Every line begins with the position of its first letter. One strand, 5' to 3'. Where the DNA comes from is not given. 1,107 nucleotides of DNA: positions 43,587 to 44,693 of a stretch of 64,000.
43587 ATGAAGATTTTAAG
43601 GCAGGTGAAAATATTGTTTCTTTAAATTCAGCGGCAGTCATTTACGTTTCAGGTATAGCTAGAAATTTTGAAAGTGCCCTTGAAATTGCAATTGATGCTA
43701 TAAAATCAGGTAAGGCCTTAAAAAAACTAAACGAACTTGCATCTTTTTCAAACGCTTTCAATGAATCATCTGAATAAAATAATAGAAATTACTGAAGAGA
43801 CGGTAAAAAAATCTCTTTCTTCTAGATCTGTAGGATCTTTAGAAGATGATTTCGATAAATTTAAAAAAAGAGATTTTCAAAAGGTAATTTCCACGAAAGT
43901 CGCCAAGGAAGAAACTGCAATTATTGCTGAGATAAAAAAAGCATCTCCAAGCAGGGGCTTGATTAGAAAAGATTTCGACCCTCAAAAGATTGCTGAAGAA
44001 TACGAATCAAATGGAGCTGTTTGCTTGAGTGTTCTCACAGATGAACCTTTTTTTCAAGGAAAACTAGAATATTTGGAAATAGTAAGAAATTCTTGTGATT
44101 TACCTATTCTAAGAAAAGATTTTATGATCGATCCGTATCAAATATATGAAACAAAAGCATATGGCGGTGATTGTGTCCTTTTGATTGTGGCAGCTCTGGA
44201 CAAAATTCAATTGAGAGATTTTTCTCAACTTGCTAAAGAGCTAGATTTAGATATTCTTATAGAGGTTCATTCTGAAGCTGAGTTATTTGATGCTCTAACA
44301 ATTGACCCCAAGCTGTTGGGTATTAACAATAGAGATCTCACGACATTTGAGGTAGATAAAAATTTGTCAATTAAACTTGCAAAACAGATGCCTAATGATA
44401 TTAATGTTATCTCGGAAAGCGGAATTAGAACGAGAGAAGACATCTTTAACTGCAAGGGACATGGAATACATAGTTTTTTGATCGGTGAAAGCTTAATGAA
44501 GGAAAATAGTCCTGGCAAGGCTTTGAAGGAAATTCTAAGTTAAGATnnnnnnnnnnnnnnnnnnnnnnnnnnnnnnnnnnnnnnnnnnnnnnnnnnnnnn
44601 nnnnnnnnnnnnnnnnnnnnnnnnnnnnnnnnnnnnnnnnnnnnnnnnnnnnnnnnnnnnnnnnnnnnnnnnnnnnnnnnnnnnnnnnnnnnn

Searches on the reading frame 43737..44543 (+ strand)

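Call 67: search_protein_families(library=pfam, proteins=[window:43737-44543:+], max_evalue=0.01)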
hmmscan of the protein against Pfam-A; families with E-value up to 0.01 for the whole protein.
window:43737-44543:+ (268 aa): 2 families
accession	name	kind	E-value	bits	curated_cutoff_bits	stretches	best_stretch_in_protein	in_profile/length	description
PF00218.27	IGPS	-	2.9e-87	292.5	27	1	12-265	1-253/254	Indole-3-glycerol phosphate synthase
PF00977.27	His_biosynth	-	0.01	15.8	23.6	0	202-256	173-225/228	Histidine biosynthesis protein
